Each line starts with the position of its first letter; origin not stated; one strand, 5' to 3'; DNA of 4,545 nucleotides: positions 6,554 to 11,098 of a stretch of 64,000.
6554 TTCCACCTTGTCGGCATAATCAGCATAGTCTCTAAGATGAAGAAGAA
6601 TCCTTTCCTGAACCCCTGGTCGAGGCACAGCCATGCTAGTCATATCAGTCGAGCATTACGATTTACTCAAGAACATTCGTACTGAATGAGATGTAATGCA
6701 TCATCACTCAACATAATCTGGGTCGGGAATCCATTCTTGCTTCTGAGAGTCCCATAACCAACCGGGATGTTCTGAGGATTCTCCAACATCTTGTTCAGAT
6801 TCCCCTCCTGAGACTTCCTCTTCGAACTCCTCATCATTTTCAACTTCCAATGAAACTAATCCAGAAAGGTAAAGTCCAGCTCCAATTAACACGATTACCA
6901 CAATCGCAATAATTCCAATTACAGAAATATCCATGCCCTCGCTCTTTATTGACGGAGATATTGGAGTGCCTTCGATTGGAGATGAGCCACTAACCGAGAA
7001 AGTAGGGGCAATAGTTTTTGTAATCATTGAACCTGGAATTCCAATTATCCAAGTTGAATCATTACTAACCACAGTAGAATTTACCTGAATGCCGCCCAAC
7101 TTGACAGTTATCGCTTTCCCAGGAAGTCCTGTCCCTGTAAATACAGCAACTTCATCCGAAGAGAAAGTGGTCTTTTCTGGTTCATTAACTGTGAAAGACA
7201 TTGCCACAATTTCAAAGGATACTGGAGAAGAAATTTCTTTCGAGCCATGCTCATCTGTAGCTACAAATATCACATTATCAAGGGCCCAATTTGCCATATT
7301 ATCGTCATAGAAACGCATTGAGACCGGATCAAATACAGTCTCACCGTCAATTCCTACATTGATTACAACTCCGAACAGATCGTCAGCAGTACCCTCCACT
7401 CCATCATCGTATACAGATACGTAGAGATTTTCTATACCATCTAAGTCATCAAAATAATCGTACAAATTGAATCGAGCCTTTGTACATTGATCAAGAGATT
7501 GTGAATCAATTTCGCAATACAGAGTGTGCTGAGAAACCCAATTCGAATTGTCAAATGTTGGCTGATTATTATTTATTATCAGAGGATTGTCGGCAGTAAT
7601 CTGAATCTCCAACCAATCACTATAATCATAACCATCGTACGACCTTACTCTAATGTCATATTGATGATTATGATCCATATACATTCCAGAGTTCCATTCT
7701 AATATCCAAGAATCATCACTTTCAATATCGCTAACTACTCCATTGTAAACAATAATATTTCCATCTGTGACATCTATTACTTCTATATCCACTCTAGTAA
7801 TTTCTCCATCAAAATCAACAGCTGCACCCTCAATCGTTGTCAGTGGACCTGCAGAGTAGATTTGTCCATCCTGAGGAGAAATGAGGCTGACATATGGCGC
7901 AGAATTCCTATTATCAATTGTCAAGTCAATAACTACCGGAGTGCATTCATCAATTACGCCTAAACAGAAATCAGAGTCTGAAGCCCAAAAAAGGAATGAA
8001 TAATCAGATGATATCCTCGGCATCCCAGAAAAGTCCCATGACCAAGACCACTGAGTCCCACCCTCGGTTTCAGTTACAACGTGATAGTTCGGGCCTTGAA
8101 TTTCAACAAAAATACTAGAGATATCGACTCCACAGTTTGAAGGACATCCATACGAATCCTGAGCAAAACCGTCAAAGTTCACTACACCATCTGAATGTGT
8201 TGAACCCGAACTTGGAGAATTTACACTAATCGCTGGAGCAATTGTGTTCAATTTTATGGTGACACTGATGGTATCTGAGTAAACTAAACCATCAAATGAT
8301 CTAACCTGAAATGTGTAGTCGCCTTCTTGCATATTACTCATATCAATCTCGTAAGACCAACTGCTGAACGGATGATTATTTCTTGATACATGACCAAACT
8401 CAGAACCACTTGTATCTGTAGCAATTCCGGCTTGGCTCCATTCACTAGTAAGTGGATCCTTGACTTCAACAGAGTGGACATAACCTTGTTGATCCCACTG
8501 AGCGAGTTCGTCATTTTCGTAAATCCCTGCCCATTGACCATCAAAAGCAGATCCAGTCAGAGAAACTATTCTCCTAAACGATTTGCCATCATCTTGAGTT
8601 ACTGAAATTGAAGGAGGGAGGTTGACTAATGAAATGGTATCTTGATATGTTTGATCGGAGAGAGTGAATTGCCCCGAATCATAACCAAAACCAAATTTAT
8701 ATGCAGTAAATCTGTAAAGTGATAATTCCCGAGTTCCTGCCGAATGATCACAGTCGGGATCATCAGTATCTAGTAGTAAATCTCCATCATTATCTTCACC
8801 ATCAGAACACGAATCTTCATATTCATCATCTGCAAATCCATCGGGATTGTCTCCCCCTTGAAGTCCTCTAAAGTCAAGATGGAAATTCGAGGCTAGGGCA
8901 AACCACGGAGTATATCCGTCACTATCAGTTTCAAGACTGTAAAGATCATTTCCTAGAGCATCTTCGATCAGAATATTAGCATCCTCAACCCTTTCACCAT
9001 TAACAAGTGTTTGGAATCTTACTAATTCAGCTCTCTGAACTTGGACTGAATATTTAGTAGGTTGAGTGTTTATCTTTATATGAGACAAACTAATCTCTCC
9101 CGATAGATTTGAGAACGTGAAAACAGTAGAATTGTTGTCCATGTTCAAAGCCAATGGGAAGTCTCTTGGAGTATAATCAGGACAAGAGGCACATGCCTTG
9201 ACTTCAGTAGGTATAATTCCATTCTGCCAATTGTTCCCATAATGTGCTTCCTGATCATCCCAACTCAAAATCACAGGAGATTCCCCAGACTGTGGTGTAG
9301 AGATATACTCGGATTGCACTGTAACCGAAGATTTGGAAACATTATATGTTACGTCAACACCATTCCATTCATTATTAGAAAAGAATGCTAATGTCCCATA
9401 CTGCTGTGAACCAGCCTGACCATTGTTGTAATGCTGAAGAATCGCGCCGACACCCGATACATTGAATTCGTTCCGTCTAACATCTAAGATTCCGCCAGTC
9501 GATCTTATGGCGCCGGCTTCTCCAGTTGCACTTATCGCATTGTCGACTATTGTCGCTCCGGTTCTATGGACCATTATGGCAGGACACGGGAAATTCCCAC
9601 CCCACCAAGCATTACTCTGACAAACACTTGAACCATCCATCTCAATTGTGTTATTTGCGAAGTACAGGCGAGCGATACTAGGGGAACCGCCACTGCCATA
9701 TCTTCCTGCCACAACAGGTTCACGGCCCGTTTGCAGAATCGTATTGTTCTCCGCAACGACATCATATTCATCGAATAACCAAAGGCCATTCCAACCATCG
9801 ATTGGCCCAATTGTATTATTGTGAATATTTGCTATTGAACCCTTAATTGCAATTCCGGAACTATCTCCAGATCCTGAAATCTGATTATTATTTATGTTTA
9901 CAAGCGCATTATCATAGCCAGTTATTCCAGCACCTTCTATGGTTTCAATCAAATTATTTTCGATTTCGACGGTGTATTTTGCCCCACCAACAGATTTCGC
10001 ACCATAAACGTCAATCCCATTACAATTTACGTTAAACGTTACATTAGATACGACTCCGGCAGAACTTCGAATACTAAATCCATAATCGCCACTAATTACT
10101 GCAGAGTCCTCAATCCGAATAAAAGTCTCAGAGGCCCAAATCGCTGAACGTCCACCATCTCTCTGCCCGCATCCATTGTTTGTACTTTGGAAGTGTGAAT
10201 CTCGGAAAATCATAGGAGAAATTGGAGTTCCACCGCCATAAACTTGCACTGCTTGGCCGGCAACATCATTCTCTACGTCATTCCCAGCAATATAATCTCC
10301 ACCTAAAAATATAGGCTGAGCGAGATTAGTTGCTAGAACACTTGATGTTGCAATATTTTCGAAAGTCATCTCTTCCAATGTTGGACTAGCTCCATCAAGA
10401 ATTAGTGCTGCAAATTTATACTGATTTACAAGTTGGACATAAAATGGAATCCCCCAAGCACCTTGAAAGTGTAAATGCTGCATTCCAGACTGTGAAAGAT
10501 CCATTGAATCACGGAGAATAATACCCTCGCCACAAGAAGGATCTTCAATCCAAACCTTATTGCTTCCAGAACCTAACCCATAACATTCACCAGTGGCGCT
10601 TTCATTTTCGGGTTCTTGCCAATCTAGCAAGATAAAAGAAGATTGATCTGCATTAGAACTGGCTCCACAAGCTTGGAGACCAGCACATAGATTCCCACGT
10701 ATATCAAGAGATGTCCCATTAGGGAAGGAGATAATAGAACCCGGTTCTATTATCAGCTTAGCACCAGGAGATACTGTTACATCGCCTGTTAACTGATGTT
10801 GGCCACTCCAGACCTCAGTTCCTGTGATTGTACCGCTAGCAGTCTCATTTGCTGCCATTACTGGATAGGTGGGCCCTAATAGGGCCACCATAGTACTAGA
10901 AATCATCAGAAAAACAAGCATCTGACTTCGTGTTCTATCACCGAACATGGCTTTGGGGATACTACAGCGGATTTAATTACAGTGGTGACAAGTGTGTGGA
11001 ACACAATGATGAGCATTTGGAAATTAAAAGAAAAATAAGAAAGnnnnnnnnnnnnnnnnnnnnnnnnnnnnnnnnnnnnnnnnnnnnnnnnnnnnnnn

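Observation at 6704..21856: Co-directional module: giant AglB fusion, then S8 subtilisin, then sequon-rich beta-helix surface protein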

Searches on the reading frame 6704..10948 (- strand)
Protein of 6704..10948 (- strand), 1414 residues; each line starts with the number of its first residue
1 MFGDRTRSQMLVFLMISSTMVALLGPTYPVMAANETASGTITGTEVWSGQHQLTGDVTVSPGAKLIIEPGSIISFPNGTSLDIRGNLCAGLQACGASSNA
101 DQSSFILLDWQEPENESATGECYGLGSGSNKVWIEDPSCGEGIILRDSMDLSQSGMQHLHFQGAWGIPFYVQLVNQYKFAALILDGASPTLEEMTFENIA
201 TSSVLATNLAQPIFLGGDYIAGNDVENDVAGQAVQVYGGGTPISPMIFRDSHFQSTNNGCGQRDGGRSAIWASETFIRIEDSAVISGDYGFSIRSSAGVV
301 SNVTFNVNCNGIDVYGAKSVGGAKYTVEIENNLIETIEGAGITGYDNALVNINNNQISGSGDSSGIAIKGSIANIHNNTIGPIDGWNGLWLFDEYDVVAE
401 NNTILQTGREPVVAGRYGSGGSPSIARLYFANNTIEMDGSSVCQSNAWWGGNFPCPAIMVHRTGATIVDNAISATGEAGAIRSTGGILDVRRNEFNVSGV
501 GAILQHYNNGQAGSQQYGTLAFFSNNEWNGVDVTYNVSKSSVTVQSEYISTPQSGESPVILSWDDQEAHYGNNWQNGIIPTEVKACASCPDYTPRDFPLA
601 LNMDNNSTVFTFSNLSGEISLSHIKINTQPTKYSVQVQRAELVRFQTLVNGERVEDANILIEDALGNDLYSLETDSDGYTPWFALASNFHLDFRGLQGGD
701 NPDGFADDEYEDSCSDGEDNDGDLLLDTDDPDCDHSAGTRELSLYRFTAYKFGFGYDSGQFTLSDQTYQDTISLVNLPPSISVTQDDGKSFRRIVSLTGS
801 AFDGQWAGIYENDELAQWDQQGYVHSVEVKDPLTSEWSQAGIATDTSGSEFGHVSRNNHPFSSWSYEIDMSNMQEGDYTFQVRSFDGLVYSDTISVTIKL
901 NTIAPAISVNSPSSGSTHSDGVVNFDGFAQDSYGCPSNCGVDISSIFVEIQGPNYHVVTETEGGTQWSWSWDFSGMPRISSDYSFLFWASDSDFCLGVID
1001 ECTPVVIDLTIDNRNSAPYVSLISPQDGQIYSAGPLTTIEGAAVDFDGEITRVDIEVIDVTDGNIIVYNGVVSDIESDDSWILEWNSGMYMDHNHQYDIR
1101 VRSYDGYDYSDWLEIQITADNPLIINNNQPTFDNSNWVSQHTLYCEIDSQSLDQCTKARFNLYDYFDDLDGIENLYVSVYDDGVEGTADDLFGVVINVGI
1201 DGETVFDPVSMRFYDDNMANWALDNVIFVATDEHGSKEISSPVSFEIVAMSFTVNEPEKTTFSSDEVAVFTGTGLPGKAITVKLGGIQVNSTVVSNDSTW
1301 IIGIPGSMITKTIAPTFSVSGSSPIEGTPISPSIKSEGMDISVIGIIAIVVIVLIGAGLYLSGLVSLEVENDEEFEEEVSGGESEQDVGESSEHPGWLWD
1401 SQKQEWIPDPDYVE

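Call 3: search_protein_families(library=pfam, proteins=[window:6704-10948:-], max_evalue=0.01)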
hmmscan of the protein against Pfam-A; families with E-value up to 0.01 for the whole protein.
window:6704-10948:- (1414 aa): 2 families
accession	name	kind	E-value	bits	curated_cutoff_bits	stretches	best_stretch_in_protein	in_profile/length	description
PF13229.12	Beta_helix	-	8.6e-10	38.9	25.9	3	290-436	2-135/158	Right handed beta helix region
PF17957.7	Big_7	-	1.3e-05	26.2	24.1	1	1018-1096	1-67/70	Bacterial Ig domain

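Call 14: search_protein_families(library=ncbifam, proteins=[window:6704-10948:-], max_evalue=0.1)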
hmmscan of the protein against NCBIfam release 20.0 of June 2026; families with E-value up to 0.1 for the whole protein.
window:6704-10948:- (1414 aa): 2 families
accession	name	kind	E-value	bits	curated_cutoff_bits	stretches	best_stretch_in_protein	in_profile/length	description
NF033662.1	acid_disulf_rpt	repeat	0.00028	20.6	41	1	711-735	4-28/32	acidic double-disulfide repeat-containing protein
NF033510.3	Ca_tandemer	repeat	0.008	16.5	50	1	1264-1310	29-75/96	Ca2+-stabilized repeat-containing adhesin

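Call 37: find_homologous_proteins(query=window:6704-10948:-)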
Query window:6704-10948:- (1414 aa): 184 proteins with E <= 0.001 among 8000 candidates; the best 120 are listed.
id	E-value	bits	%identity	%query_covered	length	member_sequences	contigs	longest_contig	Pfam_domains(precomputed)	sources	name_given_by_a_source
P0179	0.0e+0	2936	90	100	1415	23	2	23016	PF13229.13,PF17957.8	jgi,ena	-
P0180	0.0e+0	2229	68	100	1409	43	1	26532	PF13229.13,PF17957.8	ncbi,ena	-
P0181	0.0e+0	2133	65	100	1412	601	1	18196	PF13229.13,PF17957.8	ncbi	-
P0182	0.0e+0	2119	65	100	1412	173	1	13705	PF13229.13,PF17957.8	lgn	-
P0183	0.0e+0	2119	64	100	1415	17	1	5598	PF13229.13,PF17957.8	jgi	-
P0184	0.0e+0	2115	64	100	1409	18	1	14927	PF17957.8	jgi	-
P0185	0.0e+0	2106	64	100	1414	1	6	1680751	PF13229.13,PF17957.8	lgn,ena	-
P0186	0.0e+0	2091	64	100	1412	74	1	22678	PF13229.13,PF17957.8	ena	-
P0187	0.0e+0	2087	64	99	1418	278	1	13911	PF13229.13,PF17957.8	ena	-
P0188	0.0e+0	1810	56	100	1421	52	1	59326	PF13229.13,PF17957.8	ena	-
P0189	0.0e+0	1792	55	100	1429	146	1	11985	PF17957.8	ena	-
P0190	0.0e+0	1769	55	100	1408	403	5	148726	PF13229.13,PF17957.8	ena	-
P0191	0.0e+0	1764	56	100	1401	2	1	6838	PF13229.13,PF17957.8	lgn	-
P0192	0.0e+0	1764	56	100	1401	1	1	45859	PF13229.13,PF17957.8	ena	-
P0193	0.0e+0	1755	55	100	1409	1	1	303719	PF13229.13,PF17957.8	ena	-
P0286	0.0e+0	1427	59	75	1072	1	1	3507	PF13229.13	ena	-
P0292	0.0e+0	1155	43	92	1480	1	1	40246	PF17957.8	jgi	jgi:hypothetical protein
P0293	0.0e+0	1153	41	99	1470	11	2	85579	PF17957.8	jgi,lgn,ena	-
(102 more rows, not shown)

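Call 49: find_encoding_contigs(protein=P0293, flank=10000, max_places=1)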
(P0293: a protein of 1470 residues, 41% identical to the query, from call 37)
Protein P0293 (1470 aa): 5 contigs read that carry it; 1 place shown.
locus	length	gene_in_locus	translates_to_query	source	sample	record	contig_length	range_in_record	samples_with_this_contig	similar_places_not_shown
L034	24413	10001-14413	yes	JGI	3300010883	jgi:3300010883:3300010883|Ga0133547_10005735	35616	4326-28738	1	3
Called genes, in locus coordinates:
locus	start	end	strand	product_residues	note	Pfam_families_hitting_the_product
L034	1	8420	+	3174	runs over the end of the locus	PF02516:STT3, PF13620:CarboxypepD_reg (faint)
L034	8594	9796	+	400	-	PF00082:Peptidase_S8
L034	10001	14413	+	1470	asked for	PF17957:Big_7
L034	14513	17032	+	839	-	PF13191:AAA_16, PF13401:AAA_22 (faint), PF07721:TPR_4 (faint), PF13176:TPR_7 (faint), PF13374:TPR_10 (faint), PF17874:TPR_MalT, PF14938:SNAP (weak), PF13424:TPR_12, +8 more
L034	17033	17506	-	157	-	-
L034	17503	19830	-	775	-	-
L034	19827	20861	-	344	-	-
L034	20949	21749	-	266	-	PF00753:Lactamase_B, PF23023:Anti-Pycsar_Apyc1, PF12706:Lactamase_B_2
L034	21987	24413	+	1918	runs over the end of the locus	-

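Call 72: search_protein_families(library=padloc, proteins=[window:6704-10948:-], max_evalue=0.01)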
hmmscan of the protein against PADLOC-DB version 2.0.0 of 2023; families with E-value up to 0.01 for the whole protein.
window:6704-10948:- (1414 aa): 0 families

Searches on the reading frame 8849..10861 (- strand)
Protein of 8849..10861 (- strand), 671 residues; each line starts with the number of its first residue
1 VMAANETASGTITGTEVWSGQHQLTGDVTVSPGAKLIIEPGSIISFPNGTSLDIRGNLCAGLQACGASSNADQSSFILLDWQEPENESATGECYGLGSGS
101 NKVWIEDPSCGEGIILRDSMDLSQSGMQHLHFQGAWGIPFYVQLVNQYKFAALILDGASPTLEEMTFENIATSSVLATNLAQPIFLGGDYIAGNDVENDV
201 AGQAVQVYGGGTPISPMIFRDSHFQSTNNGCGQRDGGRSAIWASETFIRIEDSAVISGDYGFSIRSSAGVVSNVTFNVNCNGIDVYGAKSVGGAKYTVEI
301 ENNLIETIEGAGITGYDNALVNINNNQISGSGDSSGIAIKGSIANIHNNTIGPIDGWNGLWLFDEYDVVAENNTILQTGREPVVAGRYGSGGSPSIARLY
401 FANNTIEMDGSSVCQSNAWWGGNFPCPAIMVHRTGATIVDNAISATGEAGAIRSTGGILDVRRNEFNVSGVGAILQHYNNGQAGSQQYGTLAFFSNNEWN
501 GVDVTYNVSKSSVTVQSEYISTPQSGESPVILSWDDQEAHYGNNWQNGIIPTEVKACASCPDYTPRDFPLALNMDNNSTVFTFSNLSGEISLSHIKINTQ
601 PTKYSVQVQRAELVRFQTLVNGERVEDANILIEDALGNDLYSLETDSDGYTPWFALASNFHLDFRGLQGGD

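Call 63: predict_structure(alignment_id=A2)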
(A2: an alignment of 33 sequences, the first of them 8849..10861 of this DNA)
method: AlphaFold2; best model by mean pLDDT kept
length: 671 residues; sequences in the alignment: 33
mean_pLDDT: 86.7   pTM: 0.84
mean pLDDT of the five models: 86.7, 84.9, 84.5, 83.6, 82.3
residues with pLDDT >= 90: 376; 70-90: 218; 50-70: 61; < 50: 16
segments of 3 or more residues with pLDDT < 50: 1-4, 661-671
pLDDT, mean of each block of 10 residues (from residue 1): 63 93 94 95 95 96 93 96 87 84 87 95 91 94 91 96 95 95 96 77 93 95 95 88 97 96 97 97 96 93 95 96 97 86 97 84 94 92 86 81 94 84 91 95 92 94 93 90 81 91 90 86 79 70 68 87 85 72 76 72 65 75 78 57 79 65 37 31
secondary structure, 60 per line:
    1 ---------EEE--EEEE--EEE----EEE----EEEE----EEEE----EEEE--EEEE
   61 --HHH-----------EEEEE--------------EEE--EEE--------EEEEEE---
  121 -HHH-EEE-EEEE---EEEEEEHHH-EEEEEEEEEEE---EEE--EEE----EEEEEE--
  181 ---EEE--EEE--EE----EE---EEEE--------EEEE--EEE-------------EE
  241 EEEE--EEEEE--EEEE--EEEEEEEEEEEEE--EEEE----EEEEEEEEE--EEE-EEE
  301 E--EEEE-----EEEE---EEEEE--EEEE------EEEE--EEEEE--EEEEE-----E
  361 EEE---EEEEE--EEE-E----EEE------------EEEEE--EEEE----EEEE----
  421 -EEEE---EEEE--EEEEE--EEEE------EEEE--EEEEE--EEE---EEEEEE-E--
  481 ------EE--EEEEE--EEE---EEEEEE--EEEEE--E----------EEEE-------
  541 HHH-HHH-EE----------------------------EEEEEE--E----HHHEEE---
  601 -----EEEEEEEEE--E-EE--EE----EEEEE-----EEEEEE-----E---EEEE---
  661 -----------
elements in order: E10-12 E15-18 E21-23 E28-30 E35-38 E43-46 E51-54 E57-60 E77-81 E96-98 E101-103 E112-117 E126-128 E130-133 E137-142 E147-157 E161-163 E166-168 E173-178 E184-186 E189-191 E205-208 E217-220 E223-225 E239-244 E247-251 E254-257 E260-272 E275-278 E283-291 E294-296 E298-301 E304-307 E313-316 E320-324 E327-330 E337-340 E343-347 E350-354 E360-363 E367-371 E374-376 E383-385 E398-402 E405-408 E413-416 E422-425 E429-432 E435-439 E442-445 E452-455 E458-462 E465-467 E471-476 E491-495 E498-500 E504-509 E512-516 E530-533 E579-584 E595-597 E606-614 E629-633 E639-644 E654-657

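Call 65: fold_search(model_id=the predicted structure, library=pdb)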
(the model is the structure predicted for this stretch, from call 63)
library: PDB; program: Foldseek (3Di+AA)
matches with E <= 10: 441; with E <= 0.001: 33
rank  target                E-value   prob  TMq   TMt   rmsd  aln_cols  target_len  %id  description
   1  8yk1_A                4.8e-06  0.94  0.15  0.13  23.7       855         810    9  Blood group B alpha-1,3-galactosidase AgaBb from Bifidobacterium bifidum, construct 23-844 (released 2024-07-10)
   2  7dmk_C                6.9e-06  0.99  0.20  0.18  21.7       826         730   11  PL6 alginate lyase BcAlyPL6 (released 2021-10-06)
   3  8bwk_D                3.3e-05  1.00  0.28  0.27  21.0       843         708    9  Metagenomic derived PL6 alginate lyase (released 2023-12-20)
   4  7dmk_A                6.0e-05  0.91  0.16  0.15  22.4       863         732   11  PL6 alginate lyase BcAlyPL6 (released 2021-10-06)
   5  2uvf_B                6.6e-05  0.97  0.18  0.20  15.1       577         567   10  Structure of Yersinia enterocolitica Family 28 Exopolygalacturonase in Complex with Digalaturonic Acid (released 2007-05-08)
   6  7dmk_D                6.6e-05  0.97  0.20  0.19  21.4       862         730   10  PL6 alginate lyase BcAlyPL6 (released 2021-10-06)
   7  7o7t                  8.2e-05  0.99  0.22  0.21  21.2       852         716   11  Structure of the PL6 family alginate lyase Patl3640 from Pseudoalteromonas atlantica T6c in complex with 4-deoxy-L-eryth (released 2021-07-28)
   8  8yk2_B                8.2e-05  0.97  0.17  0.18  18.5       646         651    9  Blood group B alpha-1,3-galactosidase AgaBb from Bifidobacterium bifidum, construct T7-tag_24-700 (released 2024-07-10)
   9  5gkd_A                9.5e-05  0.98  0.21  0.20  22.6       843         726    8  Structure of PL6 family alginate lyase AlyGC (released 2017-02-08)
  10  7v6m_A                1.6e-04  0.82  0.15  0.18  16.6       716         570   10  Crystal structure of lacto-N-biosidase TnX from Tynzenella nexilis, lacto-N-biose complex (released 2022-02-09)
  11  2uve_B                1.8e-04  0.93  0.18  0.21  15.7       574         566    9  Structure of Yersinia enterocolitica Family 28 Exopolygalacturonase (released 2007-05-08)
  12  6kqs_A                1.9e-04  0.96  0.18  0.19  15.4       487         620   10  Crystal Structure of GH136 lacto-N-biosidase from Eubacterium ramulus - selenomethionine derivative (released 2020-06-10)
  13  7o77                  2.2e-04  0.89  0.18  0.17  21.0       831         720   12  Structure of the PL6 family alginate lyase Patl3640 from Pseudoalteromonas atlantica T6c (released 2021-07-28)
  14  7w1c_A                2.2e-04  0.82  0.17  0.18  18.5       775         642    9  Crystal structure of Klebsiella pneumoniae K1 capsule-specific polysaccharide lyase in a P1 crystal form (released 2022-05-18)
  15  8bwk_B                2.3e-04  0.84  0.16  0.15  20.7       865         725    9  Metagenomic derived PL6 alginate lyase (released 2023-12-20)
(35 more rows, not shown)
